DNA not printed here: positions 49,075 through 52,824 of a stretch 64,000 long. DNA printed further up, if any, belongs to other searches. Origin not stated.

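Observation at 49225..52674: Corrinoid reductive activase (RACo-like) carrying an inserted GltD-like NAD(P)H/FAD/Fe-S module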

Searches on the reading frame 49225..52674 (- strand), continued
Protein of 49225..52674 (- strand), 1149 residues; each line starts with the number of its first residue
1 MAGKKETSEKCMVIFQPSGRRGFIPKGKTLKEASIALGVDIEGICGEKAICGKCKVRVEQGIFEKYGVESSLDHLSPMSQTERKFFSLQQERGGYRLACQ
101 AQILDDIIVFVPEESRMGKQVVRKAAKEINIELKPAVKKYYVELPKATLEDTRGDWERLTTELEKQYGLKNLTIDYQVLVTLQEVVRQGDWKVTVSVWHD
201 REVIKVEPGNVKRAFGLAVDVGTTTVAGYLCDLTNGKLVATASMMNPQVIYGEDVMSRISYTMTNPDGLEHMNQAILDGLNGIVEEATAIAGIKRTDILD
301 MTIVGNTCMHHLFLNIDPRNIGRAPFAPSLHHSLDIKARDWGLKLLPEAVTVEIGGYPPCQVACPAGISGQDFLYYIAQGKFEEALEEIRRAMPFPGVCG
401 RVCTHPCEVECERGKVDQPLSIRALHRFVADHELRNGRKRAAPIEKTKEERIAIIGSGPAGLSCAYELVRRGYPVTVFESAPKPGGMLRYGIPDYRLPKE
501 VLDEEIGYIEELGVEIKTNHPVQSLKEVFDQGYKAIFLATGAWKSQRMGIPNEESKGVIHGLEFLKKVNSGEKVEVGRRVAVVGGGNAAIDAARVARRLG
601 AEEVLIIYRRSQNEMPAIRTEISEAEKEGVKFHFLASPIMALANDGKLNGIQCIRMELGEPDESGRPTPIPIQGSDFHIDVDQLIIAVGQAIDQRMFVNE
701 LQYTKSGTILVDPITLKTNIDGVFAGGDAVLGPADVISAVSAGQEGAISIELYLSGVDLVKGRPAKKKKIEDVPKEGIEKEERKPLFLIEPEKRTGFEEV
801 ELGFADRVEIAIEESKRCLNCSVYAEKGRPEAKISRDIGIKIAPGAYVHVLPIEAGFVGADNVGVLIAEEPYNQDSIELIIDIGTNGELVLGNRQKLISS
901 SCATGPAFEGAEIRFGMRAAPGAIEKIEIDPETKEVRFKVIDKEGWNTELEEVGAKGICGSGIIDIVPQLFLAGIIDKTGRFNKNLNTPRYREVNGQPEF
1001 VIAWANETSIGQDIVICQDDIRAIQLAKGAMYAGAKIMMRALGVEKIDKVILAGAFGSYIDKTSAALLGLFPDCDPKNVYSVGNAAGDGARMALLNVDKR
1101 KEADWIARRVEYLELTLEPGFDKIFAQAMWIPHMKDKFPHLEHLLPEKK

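Call 54: search_protein_families(library=pfam, proteins=[P0125, P0127, P0133, P0134, P0138, P0141, P0153, P0154, P0172], max_evalue=0.000001)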
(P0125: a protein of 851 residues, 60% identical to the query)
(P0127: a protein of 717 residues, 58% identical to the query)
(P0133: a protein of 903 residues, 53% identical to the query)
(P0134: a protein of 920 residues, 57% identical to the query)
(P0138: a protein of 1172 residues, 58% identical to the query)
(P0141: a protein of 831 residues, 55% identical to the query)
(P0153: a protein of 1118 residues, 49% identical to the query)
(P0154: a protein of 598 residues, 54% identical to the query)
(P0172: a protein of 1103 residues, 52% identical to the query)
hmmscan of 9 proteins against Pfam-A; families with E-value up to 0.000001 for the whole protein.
P0125 (851 aa): 8 families
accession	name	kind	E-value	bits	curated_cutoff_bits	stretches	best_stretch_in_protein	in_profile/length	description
PF01180.27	DHO_dh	-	3e-38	132.1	27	1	5-297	2-291/291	Dihydroorotate dehydrogenase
PF07992.20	Pyr_redox_2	-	4.7e-29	102.2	26.1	1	430-722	2-291/291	Pyridine nucleotide-disulphide oxidoreductase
PF14691.11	Fer4_20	-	9.7e-21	74.1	25.8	1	335-415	28-111/113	Dihydroprymidine dehydrogenase domain II, 4Fe-4S cluster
PF13738.12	Pyr_redox_3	-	1.8e-12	47.6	30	1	516-598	129-211/305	Pyridine nucleotide-disulphide oxidoreductase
PF00070.33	Pyr_redox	-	2.9e-12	47.3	22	0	430-504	1-66/82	Pyridine nucleotide-disulphide oxidoreductase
PF13450.12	NAD_binding_8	-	6.3e-09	36.4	21.9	1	433-468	1-36/68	NAD(P)-binding Rossmann-like domain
PF01266.30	DAO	-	8.7e-09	35.8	27.9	0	430-462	1-33/353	FAD dependent oxidoreductase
PF01207.24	Dus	-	2.2e-08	34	20.4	1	110-275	61-211/311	Dihydrouridine synthase (Dus)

P0127 (717 aa): 12 families
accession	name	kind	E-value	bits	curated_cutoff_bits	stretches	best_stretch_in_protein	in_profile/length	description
PF07992.20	Pyr_redox_2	-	9.8e-31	107.7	26.1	1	241-533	2-291/291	Pyridine nucleotide-disulphide oxidoreductase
PF14691.11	Fer4_20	-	2.5e-19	69.6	25.8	1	148-224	30-109/113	Dihydroprymidine dehydrogenase domain II, 4Fe-4S cluster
PF00070.33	Pyr_redox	-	1.4e-13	51.6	22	0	241-318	1-69/82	Pyridine nucleotide-disulphide oxidoreductase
PF01266.30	DAO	-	2.7e-10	40.7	27.9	1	241-275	1-35/353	FAD dependent oxidoreductase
PF13738.12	Pyr_redox_3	-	2.8e-10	40.4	30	0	367-517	164-305/305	Pyridine nucleotide-disulphide oxidoreductase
PF13450.12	NAD_binding_8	-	1.9e-09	38.1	21.9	1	244-279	1-36/68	NAD(P)-binding Rossmann-like domain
PF12838.12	Fer4_7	-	4.6e-09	37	27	1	648-694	1-52/52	4Fe-4S dicluster domain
PF00037.32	Fer4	-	9.8e-09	35.1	21.1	0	674-696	2-24/24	4Fe-4S binding domain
PF13237.11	Fer4_10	-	9.7e-08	32.3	25.5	1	644-691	4-53/53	4Fe-4S dicluster domain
PF01593.30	Amino_oxidase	-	1.4e-07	31.6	19.8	0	250-279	2-31/443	Flavin containing amine oxidoreductase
PF13187.11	Fer4_9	-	3.4e-07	30.6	27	1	648-695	1-52/52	4Fe-4S dicluster domain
PF00890.30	FAD_binding_2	-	6.8e-07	29.3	20.4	0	242-280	2-40/414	FAD binding domain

P0133 (903 aa): 14 families
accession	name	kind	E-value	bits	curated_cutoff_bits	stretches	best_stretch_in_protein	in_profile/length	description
PF07992.20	Pyr_redox_2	-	1.4e-53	182.7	26.1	1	254-546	2-291/291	Pyridine nucleotide-disulphide oxidoreductase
PF14691.11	Fer4_20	-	1.3e-25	89.8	25.8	1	157-238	27-110/113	Dihydroprymidine dehydrogenase domain II, 4Fe-4S cluster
PF13738.12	Pyr_redox_3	-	6.2e-21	75.4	30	1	337-530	126-305/305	Pyridine nucleotide-disulphide oxidoreductase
PF00070.33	Pyr_redox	-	2.8e-18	66.6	22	1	382-455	1-78/82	Pyridine nucleotide-disulphide oxidoreductase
PF01266.30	DAO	-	6.4e-18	65.8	27.9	0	9-44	1-37/353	FAD dependent oxidoreductase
PF13450.12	NAD_binding_8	-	2.3e-16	60.3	21.9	1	257-291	1-35/68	NAD(P)-binding Rossmann-like domain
PF12831.13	FAD_oxidored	-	9.9e-14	51.9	27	0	9-46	1-38/416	FAD dependent oxidoreductase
PF00890.30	FAD_binding_2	-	6.3e-13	49.1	20.4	1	9-45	1-37/414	FAD binding domain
PF01946.23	Thi4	-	6.6e-11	42.3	26.2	0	7-53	17-64/235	Thi4 family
PF03486.20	HI0933_like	-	1.4e-10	41.5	50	0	9-47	2-40/244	HI0933-like protein Rossmann domain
PF01593.30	Amino_oxidase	-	2.3e-09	37.5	19.8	0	263-293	2-32/443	Flavin containing amine oxidoreductase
PF01134.28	GIDA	-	2.8e-08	33.7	22.1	0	9-40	1-33/391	Glucose inhibited division protein A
PF01262.27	AlaDh_PNT_C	-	4.7e-07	29.9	23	0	360-415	1-62/214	Alanine dehydrogenase/PNT, C-terminal domain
PF13454.12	NAD_binding_9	-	8.8e-07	29.5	21.8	0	256-289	1-38/155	FAD-NAD(P)-binding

P0134 (920 aa): 6 families
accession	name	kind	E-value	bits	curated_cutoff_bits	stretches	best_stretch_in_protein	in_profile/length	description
PF07992.20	Pyr_redox_2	-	1.8e-32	113.4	26.1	1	327-636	2-285/291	Pyridine nucleotide-disulphide oxidoreductase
PF14691.11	Fer4_20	-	5.4e-19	68.5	25.8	1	235-311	31-110/113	Dihydroprymidine dehydrogenase domain II, 4Fe-4S cluster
PF00070.33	Pyr_redox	-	3.4e-11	43.9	22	0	327-357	1-31/82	Pyridine nucleotide-disulphide oxidoreductase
PF13738.12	Pyr_redox_3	-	1.1e-10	41.7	30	0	411-480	127-191/305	Pyridine nucleotide-disulphide oxidoreductase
PF13450.12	NAD_binding_8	-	3e-08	34.2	21.9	1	330-365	1-36/68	NAD(P)-binding Rossmann-like domain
PF01266.30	DAO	-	1.5e-07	31.8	27.9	1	327-361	1-35/353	FAD dependent oxidoreductase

P0138 (1172 aa): 22 families
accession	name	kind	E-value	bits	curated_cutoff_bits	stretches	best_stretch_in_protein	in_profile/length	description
PF07992.20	Pyr_redox_2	-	8.8e-51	173.5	26.1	2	736-1026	2-289/291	Pyridine nucleotide-disulphide oxidoreductase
PF02662.21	FlpD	-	4.1e-39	133.8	22.3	1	558-640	1-83/123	Methyl-viologen-reducing hydrogenase, delta subunit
PF14691.11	Fer4_20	-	4.4e-20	72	25.8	1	645-722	29-109/113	Dihydroprymidine dehydrogenase domain II, 4Fe-4S cluster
PF01266.30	DAO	-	1.8e-19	71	27.9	1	147-179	3-35/353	FAD dependent oxidoreductase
PF13450.12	NAD_binding_8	-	5.7e-18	65.4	21.9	2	148-180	1-33/68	NAD(P)-binding Rossmann-like domain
PF00070.33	Pyr_redox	-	1.2e-17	64.6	22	0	864-936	1-77/82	Pyridine nucleotide-disulphide oxidoreductase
PF13738.12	Pyr_redox_3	-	2.9e-15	56.7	30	0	821-897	128-198/305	Pyridine nucleotide-disulphide oxidoreductase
PF00890.30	FAD_binding_2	-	7.4e-15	55.5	20.4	1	146-178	2-34/414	FAD binding domain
PF12831.13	FAD_oxidored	-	2.1e-13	50.8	27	0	147-182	3-38/416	FAD dependent oxidoreductase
PF03486.20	HI0933_like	-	8.7e-13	48.7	50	0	146-179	3-36/244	HI0933-like protein Rossmann domain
PF00037.32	Fer4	-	1.1e-12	47.6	21.1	1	483-504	3-24/24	4Fe-4S binding domain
PF12838.12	Fer4_7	-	1.9e-11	44.7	27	1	487-531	1-52/52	4Fe-4S dicluster domain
PF01593.30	Amino_oxidase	-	2.2e-11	44.1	19.8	0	745-774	2-31/443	Flavin containing amine oxidoreductase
PF01262.27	AlaDh_PNT_C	-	5.1e-10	39.6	23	0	147-177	32-62/214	Alanine dehydrogenase/PNT, C-terminal domain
PF01134.28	GIDA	-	7.3e-10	38.9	22.1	0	147-175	3-31/391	Glucose inhibited division protein A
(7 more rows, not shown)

P0141 (831 aa): 6 families
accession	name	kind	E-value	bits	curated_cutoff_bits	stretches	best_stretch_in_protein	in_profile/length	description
PF07992.20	Pyr_redox_2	-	4.5e-31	108.8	26.1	1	110-402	2-291/291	Pyridine nucleotide-disulphide oxidoreductase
PF14691.11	Fer4_20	-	6.1e-29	100.6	25.8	2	10-95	23-111/113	Dihydroprymidine dehydrogenase domain II, 4Fe-4S cluster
PF02754.22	CCG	-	1.5e-13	51.1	20.6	0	587-666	2-84/85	Cysteine-rich domain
PF13738.12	Pyr_redox_3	-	3.2e-10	40.2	30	0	194-273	127-200/305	Pyridine nucleotide-disulphide oxidoreductase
PF13450.12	NAD_binding_8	-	4e-08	33.9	21.9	1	113-148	1-36/68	NAD(P)-binding Rossmann-like domain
PF00070.33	Pyr_redox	-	4.9e-08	33.8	22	0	110-142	1-33/82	Pyridine nucleotide-disulphide oxidoreductase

P0153 (1118 aa): 17 families
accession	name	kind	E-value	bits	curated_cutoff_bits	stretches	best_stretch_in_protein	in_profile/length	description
PF07992.20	Pyr_redox_2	-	3.5e-41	142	26.1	1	386-677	2-291/291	Pyridine nucleotide-disulphide oxidoreductase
PF13450.12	NAD_binding_8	-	2.5e-18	66.6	21.9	2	148-196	1-49/68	NAD(P)-binding Rossmann-like domain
PF14691.11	Fer4_20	-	3e-18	66.1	25.8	1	294-373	30-112/113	Dihydroprymidine dehydrogenase domain II, 4Fe-4S cluster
PF13738.12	Pyr_redox_3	-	3.2e-16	59.9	30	1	469-564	126-221/305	Pyridine nucleotide-disulphide oxidoreductase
PF12831.13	FAD_oxidored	-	2.1e-15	57.4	27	1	147-183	3-39/416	FAD dependent oxidoreductase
PF01266.30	DAO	-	2.4e-15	57.4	27.9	0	147-180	3-36/353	FAD dependent oxidoreductase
PF00070.33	Pyr_redox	-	2.8e-15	57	22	0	514-577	1-67/82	Pyridine nucleotide-disulphide oxidoreductase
PF00890.30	FAD_binding_2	-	1.8e-12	47.6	20.4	1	147-183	3-39/414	FAD binding domain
PF01593.30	Amino_oxidase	-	5.1e-12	46.3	19.8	0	395-422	2-29/443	Flavin containing amine oxidoreductase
PF01262.27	AlaDh_PNT_C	-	1.8e-10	41.1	23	0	513-545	29-60/214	Alanine dehydrogenase/PNT, C-terminal domain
PF01946.23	Thi4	-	2.1e-09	37.4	26.2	0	386-422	19-56/235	Thi4 family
PF03486.20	HI0933_like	-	2.6e-09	37.3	50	0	145-180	2-37/244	HI0933-like protein Rossmann domain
PF12838.12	Fer4_7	-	3.2e-09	37.5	27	1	1044-1094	1-50/52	4Fe-4S dicluster domain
PF01134.28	GIDA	-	7.7e-08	32.2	22.1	0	147-183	3-29/391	Glucose inhibited division protein A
PF13187.11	Fer4_9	-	2.4e-07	31.1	27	0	1044-1095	1-50/52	4Fe-4S dicluster domain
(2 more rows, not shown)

P0154 (598 aa): 7 families
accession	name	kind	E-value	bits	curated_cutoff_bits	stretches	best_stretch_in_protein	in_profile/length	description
PF07992.20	Pyr_redox_2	-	4.9e-31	108.7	26.1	1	176-468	2-291/291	Pyridine nucleotide-disulphide oxidoreductase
PF14691.11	Fer4_20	-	4.6e-22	78.4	25.8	1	72-159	23-107/113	Dihydroprymidine dehydrogenase domain II, 4Fe-4S cluster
PF13738.12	Pyr_redox_3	-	1.6e-12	47.8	30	1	262-452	129-305/305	Pyridine nucleotide-disulphide oxidoreductase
PF00070.33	Pyr_redox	-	6.4e-12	46.3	22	0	305-368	2-68/82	Pyridine nucleotide-disulphide oxidoreductase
PF01593.30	Amino_oxidase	-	2.4e-08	34.2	19.8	0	185-213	2-30/443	Flavin containing amine oxidoreductase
PF13450.12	NAD_binding_8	-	3.9e-08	33.9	21.9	1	179-212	1-34/68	NAD(P)-binding Rossmann-like domain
PF01266.30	DAO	-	1.7e-07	31.6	27.9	0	176-210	1-35/353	FAD dependent oxidoreductase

P0172 (1103 aa): 7 families
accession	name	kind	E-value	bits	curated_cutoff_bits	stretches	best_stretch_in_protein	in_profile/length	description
PF07992.20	Pyr_redox_2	-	2.5e-31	109.6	26.1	1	463-757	2-291/291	Pyridine nucleotide-disulphide oxidoreductase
PF14691.11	Fer4_20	-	3.2e-21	75.7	25.8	1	357-448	20-111/113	Dihydroprymidine dehydrogenase domain II, 4Fe-4S cluster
PF13738.12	Pyr_redox_3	-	3.2e-14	53.3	30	1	591-741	162-305/305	Pyridine nucleotide-disulphide oxidoreductase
PF00070.33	Pyr_redox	-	1.4e-11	45.2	22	0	595-670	1-80/82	Pyridine nucleotide-disulphide oxidoreductase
PF01266.30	DAO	-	2.5e-10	40.8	27.9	1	463-497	1-35/353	FAD dependent oxidoreductase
PF13450.12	NAD_binding_8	-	2.7e-10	40.8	21.9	1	466-522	1-53/68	NAD(P)-binding Rossmann-like domain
PF12801.12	Fer4_5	-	1.1e-08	35.3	22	1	223-270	2-40/48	4Fe-4S binding domain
